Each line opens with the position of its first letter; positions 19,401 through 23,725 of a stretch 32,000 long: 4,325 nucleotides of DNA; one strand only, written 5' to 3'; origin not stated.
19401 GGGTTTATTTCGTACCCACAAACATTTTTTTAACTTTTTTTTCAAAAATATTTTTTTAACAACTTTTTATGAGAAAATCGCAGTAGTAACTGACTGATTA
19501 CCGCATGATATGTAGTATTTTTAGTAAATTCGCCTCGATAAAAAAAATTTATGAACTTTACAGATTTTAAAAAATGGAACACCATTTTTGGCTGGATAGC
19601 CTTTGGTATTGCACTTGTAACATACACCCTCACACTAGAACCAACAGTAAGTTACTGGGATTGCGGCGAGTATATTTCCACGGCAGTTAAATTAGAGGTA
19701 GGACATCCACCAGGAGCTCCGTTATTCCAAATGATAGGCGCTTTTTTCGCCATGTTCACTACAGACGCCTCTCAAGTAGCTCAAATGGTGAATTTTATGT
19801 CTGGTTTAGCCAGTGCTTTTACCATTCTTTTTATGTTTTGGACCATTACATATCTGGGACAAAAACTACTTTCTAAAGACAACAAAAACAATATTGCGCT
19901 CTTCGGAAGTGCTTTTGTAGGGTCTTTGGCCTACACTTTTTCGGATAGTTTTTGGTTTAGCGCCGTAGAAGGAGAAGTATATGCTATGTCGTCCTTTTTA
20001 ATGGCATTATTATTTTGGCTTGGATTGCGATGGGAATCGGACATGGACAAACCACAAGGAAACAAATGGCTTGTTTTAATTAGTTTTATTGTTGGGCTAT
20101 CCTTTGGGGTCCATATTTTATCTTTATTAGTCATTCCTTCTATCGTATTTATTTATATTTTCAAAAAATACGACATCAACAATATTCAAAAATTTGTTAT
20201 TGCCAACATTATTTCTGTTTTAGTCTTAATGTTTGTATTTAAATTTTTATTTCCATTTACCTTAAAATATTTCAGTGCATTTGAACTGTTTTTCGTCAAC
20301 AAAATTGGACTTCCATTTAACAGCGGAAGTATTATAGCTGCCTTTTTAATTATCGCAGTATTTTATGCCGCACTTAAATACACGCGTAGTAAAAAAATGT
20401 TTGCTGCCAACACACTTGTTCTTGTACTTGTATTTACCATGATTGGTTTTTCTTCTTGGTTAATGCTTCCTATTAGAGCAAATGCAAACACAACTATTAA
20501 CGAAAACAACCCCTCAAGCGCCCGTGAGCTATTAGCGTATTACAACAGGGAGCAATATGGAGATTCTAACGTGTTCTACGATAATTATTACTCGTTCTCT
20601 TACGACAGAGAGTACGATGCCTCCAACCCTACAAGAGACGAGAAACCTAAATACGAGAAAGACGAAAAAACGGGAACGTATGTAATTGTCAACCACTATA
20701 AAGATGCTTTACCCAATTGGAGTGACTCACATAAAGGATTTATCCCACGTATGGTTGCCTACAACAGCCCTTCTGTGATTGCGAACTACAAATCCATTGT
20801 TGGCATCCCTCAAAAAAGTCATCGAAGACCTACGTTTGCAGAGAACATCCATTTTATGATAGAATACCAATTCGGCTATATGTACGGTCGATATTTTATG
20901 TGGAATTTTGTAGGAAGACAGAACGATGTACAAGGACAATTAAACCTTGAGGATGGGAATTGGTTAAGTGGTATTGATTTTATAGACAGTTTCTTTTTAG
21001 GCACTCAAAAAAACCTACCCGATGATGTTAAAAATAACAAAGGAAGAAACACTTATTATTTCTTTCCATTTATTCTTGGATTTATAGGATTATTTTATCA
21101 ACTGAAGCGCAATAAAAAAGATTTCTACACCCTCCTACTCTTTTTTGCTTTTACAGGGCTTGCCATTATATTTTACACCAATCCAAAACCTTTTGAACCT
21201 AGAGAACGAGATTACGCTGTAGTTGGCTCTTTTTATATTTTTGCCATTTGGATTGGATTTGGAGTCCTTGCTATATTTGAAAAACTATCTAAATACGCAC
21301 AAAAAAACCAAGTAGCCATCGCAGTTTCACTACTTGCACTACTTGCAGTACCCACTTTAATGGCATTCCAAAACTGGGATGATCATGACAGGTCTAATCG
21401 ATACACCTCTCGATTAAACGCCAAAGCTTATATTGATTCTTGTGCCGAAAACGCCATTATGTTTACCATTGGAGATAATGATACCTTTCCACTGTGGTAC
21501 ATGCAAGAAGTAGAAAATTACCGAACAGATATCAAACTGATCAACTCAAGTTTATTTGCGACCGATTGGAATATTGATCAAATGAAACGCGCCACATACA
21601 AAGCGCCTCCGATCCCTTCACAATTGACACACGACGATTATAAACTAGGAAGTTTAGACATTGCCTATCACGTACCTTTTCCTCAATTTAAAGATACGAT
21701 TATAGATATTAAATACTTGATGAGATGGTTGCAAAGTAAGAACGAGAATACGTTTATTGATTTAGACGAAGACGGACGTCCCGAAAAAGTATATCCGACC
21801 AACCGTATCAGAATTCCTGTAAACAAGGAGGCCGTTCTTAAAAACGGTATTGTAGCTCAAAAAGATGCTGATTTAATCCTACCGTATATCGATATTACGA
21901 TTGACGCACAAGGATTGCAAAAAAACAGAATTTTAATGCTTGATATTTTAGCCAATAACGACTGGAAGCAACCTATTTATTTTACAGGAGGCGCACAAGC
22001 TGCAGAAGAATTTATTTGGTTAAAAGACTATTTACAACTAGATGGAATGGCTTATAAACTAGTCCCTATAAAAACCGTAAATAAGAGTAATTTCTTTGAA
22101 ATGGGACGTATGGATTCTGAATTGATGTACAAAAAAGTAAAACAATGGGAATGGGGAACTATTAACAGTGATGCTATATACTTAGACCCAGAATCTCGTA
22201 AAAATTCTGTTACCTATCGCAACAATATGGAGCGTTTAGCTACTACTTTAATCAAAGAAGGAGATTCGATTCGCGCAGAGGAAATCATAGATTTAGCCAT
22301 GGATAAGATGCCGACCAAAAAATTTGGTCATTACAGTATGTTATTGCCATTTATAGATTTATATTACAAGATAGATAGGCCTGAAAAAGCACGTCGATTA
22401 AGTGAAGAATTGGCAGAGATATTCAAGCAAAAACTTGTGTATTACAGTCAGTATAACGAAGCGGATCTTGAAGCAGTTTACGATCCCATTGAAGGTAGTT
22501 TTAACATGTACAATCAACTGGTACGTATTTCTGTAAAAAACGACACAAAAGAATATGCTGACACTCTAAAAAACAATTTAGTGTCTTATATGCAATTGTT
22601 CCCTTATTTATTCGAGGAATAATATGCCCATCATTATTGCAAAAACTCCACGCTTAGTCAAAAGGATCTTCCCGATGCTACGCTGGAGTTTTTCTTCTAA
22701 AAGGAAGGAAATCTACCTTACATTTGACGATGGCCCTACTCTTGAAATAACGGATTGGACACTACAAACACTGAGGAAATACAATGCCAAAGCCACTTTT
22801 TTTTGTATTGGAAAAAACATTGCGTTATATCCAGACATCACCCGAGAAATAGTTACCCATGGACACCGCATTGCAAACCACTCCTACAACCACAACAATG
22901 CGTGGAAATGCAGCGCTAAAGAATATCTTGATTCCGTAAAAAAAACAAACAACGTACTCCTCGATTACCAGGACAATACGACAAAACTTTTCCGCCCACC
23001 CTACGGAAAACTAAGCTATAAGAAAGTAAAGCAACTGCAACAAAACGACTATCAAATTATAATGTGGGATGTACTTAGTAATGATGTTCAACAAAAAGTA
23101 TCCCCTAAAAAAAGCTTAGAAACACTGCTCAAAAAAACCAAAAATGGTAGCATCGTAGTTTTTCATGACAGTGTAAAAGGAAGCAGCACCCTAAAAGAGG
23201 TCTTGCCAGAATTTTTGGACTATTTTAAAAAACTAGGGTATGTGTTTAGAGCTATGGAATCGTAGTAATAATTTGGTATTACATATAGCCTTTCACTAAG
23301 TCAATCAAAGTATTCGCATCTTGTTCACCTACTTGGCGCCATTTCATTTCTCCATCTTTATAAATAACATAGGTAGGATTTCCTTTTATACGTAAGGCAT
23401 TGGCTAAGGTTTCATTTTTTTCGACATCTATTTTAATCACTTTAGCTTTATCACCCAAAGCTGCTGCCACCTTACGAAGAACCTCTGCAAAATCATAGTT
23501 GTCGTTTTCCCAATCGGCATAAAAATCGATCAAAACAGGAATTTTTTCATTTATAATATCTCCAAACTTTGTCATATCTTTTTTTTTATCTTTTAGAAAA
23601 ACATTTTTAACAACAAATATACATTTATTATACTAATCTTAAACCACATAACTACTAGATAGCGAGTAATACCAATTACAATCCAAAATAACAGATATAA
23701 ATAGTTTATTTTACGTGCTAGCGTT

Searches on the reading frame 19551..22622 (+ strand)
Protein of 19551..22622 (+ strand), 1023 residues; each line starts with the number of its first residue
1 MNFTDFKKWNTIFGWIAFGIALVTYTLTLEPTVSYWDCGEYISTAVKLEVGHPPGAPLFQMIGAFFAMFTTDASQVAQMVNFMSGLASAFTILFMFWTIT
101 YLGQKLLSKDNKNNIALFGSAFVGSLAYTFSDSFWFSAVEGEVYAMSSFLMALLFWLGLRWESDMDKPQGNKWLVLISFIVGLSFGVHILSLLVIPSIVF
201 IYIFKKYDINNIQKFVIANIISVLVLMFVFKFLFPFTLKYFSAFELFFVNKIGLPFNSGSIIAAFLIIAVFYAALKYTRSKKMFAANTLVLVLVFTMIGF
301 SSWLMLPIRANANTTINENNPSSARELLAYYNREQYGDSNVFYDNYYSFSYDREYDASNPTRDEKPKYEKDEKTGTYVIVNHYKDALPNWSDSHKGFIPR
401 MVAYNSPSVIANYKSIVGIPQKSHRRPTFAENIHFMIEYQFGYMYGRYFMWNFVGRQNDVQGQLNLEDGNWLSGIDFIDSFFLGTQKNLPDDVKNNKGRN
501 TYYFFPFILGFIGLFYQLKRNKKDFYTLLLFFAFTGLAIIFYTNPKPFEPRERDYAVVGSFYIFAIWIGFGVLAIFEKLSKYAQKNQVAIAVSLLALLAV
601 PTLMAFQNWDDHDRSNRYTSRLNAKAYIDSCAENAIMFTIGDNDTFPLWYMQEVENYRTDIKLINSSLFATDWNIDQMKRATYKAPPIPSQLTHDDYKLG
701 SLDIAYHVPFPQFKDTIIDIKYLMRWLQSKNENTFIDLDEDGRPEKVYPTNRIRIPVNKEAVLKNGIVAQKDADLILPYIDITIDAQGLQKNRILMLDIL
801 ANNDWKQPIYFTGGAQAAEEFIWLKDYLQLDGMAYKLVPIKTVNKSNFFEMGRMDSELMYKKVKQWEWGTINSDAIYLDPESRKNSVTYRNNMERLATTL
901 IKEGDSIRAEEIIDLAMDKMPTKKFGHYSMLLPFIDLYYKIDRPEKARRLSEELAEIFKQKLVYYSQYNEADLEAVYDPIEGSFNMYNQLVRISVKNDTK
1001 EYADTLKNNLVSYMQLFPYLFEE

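Call 9: search_protein_families(library=pfam, proteins=[window:19551-22622:+])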
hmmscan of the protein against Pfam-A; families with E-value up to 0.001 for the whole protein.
window:19551-22622:+ (1023 aa): 1 family
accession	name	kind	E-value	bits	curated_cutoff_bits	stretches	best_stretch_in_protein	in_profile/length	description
PF11028.14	TMEM260-like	-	1.8e-73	246.6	24.2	1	37-208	1-176/179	Protein O-mannosyl-transferase TMEM260-like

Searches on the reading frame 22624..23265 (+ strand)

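Call 9: search_protein_families(library=pfam, proteins=[window:22624-23265:+])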
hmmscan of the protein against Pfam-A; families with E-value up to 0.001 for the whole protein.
window:22624-23265:+ (213 aa): 1 family
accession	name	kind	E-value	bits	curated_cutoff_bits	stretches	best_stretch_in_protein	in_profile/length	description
PF01522.26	Polysacc_deac_1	-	6.5e-33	113.8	23.1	1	26-145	5-123/124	Polysaccharide deacetylase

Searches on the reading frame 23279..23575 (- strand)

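Call 45: search_protein_families(library=pfam, proteins=[window:23279-23575:-])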
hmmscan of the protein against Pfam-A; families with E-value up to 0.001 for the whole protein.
window:23279-23575:- (98 aa): 2 families
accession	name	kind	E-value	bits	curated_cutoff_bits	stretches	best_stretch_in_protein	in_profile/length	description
PF00085.26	Thioredoxin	-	3.2e-15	56.4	23.5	1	3-95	9-102/103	Thioredoxin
PF13848.12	Thioredoxin_6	-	2.4e-05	24.8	27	1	4-85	87-173/184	Thioredoxin-like domain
